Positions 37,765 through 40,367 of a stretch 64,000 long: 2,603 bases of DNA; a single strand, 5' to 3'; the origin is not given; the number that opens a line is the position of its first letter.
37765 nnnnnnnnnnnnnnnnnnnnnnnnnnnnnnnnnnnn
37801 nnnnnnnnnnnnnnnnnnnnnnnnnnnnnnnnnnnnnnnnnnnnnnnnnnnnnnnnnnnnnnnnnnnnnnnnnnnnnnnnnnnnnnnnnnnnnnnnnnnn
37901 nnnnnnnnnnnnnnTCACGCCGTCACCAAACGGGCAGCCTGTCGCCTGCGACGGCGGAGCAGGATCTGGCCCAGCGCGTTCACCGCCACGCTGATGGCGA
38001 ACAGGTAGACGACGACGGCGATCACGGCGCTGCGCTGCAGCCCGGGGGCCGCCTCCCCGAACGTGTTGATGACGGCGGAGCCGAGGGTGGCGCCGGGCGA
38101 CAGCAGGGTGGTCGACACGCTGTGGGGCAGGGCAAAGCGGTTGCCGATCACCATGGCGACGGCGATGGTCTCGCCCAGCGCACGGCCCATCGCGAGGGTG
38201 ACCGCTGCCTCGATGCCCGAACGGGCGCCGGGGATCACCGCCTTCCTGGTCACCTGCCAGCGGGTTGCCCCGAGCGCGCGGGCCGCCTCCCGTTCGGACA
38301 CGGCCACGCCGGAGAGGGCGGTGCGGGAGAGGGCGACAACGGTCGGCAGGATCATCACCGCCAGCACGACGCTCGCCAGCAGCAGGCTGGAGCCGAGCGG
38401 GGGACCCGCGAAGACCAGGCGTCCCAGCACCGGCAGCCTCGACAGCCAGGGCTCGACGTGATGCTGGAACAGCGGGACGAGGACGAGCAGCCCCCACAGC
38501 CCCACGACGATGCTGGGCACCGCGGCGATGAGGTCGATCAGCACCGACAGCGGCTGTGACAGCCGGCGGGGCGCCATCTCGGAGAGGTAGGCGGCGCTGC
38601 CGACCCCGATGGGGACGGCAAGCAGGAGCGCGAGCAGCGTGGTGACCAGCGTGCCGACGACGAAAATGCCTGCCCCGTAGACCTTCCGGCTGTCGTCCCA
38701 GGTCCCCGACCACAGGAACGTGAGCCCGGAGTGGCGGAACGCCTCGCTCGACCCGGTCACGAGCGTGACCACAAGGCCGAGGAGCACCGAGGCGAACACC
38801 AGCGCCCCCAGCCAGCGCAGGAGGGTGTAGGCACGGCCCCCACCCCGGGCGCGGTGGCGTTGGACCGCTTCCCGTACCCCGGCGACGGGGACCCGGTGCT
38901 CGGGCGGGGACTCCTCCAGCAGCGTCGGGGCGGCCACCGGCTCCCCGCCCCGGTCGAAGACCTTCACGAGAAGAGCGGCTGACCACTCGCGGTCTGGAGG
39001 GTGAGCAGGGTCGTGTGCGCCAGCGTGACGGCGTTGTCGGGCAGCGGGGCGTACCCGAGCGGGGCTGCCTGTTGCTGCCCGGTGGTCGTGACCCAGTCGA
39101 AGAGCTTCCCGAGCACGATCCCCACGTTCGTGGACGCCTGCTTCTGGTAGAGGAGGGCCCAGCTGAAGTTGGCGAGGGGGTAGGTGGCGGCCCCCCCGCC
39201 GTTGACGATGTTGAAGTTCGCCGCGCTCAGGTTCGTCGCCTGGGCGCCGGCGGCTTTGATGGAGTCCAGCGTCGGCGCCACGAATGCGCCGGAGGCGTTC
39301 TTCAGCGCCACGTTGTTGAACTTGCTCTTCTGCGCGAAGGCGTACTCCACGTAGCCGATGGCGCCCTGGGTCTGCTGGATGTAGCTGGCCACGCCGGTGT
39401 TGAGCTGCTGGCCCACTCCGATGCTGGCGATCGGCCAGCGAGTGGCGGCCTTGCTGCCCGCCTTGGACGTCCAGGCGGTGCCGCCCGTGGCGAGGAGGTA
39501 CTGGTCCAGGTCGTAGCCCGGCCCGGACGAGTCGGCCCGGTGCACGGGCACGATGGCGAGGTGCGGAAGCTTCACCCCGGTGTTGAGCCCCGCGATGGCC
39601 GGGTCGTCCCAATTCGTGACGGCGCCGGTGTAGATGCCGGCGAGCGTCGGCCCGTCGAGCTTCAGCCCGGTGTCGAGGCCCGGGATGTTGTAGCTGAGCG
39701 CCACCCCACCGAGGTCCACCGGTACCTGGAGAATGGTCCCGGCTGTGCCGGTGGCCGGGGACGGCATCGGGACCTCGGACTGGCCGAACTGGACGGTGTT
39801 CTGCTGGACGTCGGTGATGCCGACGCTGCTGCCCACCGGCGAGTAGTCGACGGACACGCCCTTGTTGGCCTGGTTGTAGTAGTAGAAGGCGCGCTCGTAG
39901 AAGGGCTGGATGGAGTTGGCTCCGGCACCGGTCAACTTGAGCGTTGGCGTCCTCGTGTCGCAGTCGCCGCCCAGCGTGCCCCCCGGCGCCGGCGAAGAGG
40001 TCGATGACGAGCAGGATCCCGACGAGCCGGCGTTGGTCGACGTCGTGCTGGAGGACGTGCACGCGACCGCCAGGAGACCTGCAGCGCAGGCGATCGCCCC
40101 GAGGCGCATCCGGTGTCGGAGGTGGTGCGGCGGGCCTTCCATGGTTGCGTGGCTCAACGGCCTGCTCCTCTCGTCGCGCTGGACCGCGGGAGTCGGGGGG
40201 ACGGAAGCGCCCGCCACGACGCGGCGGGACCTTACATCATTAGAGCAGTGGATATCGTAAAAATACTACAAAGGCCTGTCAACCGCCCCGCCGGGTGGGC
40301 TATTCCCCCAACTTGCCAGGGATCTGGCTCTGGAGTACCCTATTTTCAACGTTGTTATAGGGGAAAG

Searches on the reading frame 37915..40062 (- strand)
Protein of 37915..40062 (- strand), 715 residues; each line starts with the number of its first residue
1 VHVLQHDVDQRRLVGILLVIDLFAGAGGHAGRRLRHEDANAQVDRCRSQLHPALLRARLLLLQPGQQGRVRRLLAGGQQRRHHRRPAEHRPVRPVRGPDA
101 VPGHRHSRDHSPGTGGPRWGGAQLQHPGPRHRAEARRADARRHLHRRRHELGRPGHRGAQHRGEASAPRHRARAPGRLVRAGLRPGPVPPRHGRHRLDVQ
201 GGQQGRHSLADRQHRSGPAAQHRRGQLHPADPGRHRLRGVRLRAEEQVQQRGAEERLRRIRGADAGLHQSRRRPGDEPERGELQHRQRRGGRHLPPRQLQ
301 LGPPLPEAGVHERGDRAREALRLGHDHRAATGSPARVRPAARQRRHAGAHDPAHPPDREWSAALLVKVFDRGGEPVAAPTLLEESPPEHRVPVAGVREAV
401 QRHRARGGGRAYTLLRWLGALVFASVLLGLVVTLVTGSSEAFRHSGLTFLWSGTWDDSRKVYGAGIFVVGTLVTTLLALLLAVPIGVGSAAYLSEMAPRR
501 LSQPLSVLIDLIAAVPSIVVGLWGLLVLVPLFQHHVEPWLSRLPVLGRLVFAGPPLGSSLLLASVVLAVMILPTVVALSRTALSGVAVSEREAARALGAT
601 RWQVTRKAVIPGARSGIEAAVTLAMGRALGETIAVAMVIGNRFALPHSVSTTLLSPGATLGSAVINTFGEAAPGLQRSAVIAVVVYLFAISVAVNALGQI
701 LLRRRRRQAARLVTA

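Call 6: search_protein_families(library=ncbifam, proteins=[window:37915-40062:-])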
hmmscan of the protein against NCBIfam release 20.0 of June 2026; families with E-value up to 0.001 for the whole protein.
window:37915-40062:- (715 aa): 14 families
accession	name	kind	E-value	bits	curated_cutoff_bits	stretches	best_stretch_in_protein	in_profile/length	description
TIGR02138.1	phosphate_pstC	equivalog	4.6e-77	258.9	196.45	1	414-705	6-295/296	phosphate ABC transporter permease subunit PstC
NF008435.0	PRK11275.1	equivalog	6.4e-69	232.5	502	1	401-708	8-315/319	phosphate ABC transporter permease PstC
TIGR00974.1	3a0107s02c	equivalog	1.5e-35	122.7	193.45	1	419-705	8-270/272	phosphate ABC transporter permease PstA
NF008430.0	PRK11268.1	equivalog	2.9e-12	46.2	439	2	565-705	158-293/295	phosphate ABC transporter permease PstA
TIGR01581.1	Mo_ABC_porter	hypoth_equivalog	1.5e-09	37.7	210.3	1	471-643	26-186/225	ABC transporter permease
NF038017.1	ABC_perm1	subfamily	5.1e-09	36.4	100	1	472-641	6-152/184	ABC transporter permease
TIGR00969.1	3a0106s02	subfamily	9.6e-09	35.1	240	1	471-641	66-224/272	sulfate ABC transporter permease subunit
TIGR02141.1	modB_ABC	equivalog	1.2e-08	34.9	182.6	1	471-642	3-162/208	molybdate ABC transporter permease subunit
TIGR02140.1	permease_CysW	equivalog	3.9e-08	33.1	329.1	1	421-641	8-210/261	sulfate ABC transporter permease subunit CysW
NF008208.0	PRK10971.1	equivalog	1.8e-07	31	415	1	505-641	96-221/277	sulfate/thiosulfate ABC transporter permease CysT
TIGR02139.1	permease_CysT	equivalog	3.3e-07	30.2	246.1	1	472-642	56-214/265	sulfate ABC transporter permease subunit CysT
NF006939.0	PRK09421.1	equivalog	4.1e-06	26.4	262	1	473-657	17-194/230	molybdate ABC transporter permease subunit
NF008620.0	PRK11602.1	equivalog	2.9e-05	23.4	442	1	430-641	34-227/291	sulfate/thiosulfate ABC transporter permease CysW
NF007047.0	PRK09500.1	equivalog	0.00014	21.6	326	1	559-644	130-212/257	spermidine/putrescine ABC transporter permease PotC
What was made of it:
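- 37915..38967 (-): pstC permease, 350 aa, intact; its GTG start overlaps the pstS stop (GTGA). TIGR02138 258.9 bits, above the cutoff of 196 (call 6).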

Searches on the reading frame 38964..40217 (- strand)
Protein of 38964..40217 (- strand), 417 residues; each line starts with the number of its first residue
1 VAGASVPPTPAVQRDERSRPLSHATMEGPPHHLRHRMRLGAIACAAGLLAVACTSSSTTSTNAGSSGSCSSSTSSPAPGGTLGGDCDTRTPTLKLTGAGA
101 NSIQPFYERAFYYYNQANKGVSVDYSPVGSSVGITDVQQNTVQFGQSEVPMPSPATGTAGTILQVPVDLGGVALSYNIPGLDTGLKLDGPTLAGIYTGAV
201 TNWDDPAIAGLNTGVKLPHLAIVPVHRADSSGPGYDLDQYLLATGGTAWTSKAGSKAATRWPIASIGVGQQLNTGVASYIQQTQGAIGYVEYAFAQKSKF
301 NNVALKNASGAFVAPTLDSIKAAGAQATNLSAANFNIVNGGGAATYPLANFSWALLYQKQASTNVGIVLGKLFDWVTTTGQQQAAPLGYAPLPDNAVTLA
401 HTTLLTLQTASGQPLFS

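Call 6: search_protein_families(library=ncbifam, proteins=[window:38964-40217:-])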
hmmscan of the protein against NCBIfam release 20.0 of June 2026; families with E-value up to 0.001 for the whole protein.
window:38964-40217:- (417 aa): 3 families
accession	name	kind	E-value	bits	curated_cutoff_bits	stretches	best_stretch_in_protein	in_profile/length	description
TIGR00975.1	3a0107s03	equivalog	7.1e-78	261.8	205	1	95-403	1-310/315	phosphate ABC transporter substrate-binding protein PstS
NF008171.0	PRK10918.1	equivalog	2.2e-62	211.1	339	1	94-415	28-345/346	phosphate ABC transporter substrate-binding protein PstS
TIGR02136.1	ptsS_2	subfamily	3.2e-14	52.8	206.6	1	89-322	39-246/295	phosphate ABC transporter substrate-binding protein PstS family protein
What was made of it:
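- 38964..40142 (-): pstS, phosphate-binding lipoprotein, 392 aa, intact. TIGR00975 261.8 bits, above the cutoff of 205 (call 6).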
